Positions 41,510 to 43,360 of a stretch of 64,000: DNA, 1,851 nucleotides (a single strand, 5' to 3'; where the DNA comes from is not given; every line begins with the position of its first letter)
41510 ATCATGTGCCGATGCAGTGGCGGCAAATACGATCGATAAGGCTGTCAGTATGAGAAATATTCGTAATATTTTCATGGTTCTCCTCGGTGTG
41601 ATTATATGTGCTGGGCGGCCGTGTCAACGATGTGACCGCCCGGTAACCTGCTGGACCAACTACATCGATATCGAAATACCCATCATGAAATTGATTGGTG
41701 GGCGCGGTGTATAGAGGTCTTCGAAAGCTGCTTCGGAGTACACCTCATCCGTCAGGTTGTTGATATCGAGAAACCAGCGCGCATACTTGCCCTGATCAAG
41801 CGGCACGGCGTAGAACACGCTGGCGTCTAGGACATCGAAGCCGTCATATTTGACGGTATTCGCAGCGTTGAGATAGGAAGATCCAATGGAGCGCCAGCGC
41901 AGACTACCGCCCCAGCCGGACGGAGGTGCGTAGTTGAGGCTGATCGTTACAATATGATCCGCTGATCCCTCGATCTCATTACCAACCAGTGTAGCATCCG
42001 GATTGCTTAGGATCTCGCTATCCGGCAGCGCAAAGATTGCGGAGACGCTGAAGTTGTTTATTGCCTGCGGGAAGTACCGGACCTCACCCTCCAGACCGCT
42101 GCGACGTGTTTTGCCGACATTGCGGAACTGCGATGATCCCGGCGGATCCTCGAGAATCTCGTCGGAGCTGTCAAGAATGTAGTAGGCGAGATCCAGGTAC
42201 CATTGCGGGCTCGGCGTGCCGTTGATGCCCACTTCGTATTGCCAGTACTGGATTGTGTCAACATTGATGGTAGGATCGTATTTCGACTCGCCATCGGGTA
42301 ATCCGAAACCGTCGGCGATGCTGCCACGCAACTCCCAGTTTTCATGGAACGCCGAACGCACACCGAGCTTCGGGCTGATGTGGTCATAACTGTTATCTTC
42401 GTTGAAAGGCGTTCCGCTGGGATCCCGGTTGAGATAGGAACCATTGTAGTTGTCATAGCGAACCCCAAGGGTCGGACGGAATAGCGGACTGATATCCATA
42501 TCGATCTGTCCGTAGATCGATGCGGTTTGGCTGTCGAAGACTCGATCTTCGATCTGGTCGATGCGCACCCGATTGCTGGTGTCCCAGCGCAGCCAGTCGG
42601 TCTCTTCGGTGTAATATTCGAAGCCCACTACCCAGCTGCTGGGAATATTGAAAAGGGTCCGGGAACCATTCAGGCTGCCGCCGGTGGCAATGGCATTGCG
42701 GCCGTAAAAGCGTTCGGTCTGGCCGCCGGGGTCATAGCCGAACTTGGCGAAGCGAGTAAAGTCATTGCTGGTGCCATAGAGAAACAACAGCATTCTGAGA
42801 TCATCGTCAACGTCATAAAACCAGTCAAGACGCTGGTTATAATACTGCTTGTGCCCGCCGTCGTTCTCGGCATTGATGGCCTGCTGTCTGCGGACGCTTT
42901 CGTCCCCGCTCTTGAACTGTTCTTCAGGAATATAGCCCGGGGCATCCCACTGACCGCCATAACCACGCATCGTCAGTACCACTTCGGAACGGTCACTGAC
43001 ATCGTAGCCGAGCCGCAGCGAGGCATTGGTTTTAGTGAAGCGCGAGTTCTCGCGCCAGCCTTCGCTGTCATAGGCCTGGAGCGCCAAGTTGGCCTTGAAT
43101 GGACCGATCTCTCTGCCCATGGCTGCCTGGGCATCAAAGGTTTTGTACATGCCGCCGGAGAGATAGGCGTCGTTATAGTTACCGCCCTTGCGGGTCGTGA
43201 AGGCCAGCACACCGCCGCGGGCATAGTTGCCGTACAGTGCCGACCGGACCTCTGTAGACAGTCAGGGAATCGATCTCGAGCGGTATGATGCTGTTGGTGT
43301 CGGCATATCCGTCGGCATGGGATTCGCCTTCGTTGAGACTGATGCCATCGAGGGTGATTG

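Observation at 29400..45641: Metal-uptake super-locus built from duplicated TBDR-DUF4198 modules around a low-GC insertion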

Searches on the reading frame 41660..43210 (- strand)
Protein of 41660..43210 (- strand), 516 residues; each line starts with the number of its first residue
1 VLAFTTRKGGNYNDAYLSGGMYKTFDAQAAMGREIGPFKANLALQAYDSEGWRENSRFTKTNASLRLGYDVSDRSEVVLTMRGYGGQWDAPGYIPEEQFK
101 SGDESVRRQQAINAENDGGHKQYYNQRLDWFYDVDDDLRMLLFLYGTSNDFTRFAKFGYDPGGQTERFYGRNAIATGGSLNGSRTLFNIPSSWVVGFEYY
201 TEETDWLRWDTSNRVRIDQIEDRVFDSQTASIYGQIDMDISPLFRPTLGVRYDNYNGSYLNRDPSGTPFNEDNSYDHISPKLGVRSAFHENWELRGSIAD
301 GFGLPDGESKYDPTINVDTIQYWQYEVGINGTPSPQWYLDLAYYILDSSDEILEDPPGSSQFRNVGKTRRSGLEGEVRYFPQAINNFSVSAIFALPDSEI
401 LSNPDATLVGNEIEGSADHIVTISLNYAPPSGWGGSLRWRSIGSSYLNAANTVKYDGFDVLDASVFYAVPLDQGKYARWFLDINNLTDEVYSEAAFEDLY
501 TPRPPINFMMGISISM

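Call 4: search_protein_families(library=pfam, proteins=[window:41660-43210:-])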
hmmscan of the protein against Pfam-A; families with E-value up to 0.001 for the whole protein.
window:41660-43210:- (516 aa): 1 family
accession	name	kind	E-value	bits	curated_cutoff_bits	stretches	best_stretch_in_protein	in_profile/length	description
PF00593.30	TonB_dep_Rec_b-barrel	-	2.7e-39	136.7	27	1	54-486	17-436/436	TonB dependent receptor-like, beta-barrel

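Call 30: search_protein_families(library=ncbifam, proteins=[window:41660-43210:-], max_evalue=0.00001)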
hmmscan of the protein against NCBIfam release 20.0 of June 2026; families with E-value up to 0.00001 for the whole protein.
window:41660-43210:- (516 aa): 6 families
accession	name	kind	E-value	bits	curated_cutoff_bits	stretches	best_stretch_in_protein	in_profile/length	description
TIGR01783.1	TonB-siderophor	subfamily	6.9e-26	91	223.5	1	233-496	367-625/649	TonB-dependent siderophore receptor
NF041535.1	TonB_rec_PqqU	equivalog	1.3e-13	50.2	1200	1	272-515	416-672/676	TonB-dependent receptor PqqU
TIGR01785.1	TonB-hemin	subfamily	1.1e-12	47.2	316.85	1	54-308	193-444/677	TonB-dependent heme/hemoglobin receptor family protein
TIGR01786.1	TonB-hemlactrns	subfamily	3.5e-09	35.6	323.75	1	221-493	384-688/719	TonB-dependent hemoglobin/transferrin/lactoferrin family receptor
NF007465.0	PRK10044.1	equivalog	1.5e-07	30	803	1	230-498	444-707/726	ferrichrome porin FhuA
TIGR01782.1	TonB-Xanth-Caul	subfamily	8e-06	24.4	310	0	363-494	707-842/868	TonB-dependent receptor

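Call 65: find_homologous_proteins(query=window:41660-43210:-, max_evalue=1e-120)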
Query window:41660-43210:- (516 aa): 136 proteins with E <= 1e-120 among 8000 candidates; the best 120 are listed.
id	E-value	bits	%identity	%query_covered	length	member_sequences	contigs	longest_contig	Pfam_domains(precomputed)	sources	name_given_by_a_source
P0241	0.0e+0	1196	100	100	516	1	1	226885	PF00593.31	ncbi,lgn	-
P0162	3.5e-273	925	76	100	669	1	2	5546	PF07715.21,PF00593.31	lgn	-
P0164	3.0e-266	902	74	100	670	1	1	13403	PF07715.21,PF00593.31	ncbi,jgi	jgi:outer membrane receptor protein involved in Fe transport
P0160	1.6e-219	748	62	100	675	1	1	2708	PF07715.21,PF00593.31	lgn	-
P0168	8.0e-199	680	57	100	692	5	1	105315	PF07715.21,PF00593.31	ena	-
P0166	1.4e-189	649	56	100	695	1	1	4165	PF07715.21,PF00593.31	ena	-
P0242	1.3e-186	639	54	100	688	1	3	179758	PF07715.21,PF00593.31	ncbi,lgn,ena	-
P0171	1.6e-185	636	55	100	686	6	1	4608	PF07715.21,PF00593.31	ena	-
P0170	3.9e-184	631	55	100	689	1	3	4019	PF07715.21,PF00593.31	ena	-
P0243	1.3e-181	623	54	100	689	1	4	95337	PF07715.21,PF00593.31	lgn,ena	-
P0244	9.8e-180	617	52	100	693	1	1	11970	PF07715.21,PF00593.31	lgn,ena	-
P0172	4.7e-174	598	52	96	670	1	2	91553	PF07715.21,PF00593.31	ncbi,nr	ncbi:MAG: TonB-dependent receptor [Gammaproteobacteria bacterium]|nr:TonB-dependent receptor [Gammap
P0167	1.5e-172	593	50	100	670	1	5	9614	PF07715.21,PF00593.31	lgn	-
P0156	2.5e-172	592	53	100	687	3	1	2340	PF07715.21,PF00593.31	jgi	jgi:outer membrane receptor protein involved in Fe transport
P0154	1.4e-170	586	52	100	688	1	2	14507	PF07715.21,PF00593.31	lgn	-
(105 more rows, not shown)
